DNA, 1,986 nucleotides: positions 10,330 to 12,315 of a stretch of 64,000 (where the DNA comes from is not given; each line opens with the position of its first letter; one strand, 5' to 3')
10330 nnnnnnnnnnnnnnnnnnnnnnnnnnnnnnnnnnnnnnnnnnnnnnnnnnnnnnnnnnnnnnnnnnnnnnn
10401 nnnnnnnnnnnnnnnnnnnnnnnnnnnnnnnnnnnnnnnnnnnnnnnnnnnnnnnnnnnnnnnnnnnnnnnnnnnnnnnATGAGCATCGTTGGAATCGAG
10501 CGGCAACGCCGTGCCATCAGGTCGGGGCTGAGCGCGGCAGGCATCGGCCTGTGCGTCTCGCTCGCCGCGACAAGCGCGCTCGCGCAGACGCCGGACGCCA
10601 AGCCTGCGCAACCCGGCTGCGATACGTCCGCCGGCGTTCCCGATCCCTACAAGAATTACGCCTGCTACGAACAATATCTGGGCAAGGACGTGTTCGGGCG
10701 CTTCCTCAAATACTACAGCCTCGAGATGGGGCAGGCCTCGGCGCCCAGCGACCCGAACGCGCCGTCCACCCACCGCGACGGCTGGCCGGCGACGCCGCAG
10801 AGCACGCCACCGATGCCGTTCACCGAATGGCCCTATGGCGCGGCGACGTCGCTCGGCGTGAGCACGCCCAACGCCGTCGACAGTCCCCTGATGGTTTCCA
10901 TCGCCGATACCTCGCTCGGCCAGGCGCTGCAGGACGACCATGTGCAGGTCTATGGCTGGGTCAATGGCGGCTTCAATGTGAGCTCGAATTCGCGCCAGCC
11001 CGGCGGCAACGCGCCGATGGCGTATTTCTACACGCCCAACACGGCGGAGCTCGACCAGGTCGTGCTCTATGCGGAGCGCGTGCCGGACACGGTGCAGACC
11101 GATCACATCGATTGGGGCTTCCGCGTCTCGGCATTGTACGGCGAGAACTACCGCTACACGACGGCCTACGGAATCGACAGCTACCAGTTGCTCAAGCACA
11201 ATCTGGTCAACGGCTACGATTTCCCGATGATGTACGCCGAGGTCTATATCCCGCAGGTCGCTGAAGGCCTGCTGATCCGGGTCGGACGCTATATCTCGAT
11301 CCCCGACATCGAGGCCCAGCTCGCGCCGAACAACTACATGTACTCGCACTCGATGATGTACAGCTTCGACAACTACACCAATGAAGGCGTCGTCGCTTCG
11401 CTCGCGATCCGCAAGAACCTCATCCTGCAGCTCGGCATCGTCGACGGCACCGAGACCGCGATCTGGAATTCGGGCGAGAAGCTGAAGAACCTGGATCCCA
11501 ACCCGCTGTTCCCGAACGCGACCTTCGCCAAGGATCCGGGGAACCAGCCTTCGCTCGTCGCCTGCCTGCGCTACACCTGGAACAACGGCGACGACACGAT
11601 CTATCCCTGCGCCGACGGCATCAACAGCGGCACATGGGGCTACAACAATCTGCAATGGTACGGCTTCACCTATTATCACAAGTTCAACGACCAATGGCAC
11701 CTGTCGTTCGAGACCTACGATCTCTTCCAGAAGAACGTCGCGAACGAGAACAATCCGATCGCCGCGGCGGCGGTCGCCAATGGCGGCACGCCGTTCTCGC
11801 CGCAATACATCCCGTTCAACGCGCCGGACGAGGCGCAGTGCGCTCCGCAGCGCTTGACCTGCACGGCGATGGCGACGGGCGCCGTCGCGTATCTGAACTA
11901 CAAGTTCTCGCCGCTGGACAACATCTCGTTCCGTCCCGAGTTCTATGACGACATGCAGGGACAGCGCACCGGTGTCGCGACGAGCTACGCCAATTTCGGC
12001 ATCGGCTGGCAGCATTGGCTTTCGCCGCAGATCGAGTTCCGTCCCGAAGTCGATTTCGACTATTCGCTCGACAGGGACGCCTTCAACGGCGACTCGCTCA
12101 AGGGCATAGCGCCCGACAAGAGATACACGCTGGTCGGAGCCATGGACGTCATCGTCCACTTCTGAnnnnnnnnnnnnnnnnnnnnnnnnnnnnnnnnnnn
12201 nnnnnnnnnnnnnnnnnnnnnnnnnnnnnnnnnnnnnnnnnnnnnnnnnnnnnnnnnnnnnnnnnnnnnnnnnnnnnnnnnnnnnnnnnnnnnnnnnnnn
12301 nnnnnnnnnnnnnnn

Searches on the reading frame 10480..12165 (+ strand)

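Call 5: search_protein_families(library=pfam, proteins=[window:10480-12165:+], max_evalue=0.01)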
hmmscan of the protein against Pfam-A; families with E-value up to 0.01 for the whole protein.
window:10480-12165:+ (561 aa): 1 family
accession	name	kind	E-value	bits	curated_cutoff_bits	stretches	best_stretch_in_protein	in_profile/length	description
PF07642.17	BBP2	-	1.9e-31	110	26.2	1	155-559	2-337/339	Putative beta-barrel porin-2, OmpL-like. bbp2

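Call 6: search_protein_families(library=ncbifam, proteins=[window:10480-12165:+], max_evalue=0.01)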
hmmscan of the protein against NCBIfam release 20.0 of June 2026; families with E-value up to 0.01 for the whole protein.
window:10480-12165:+ (561 aa): 0 families
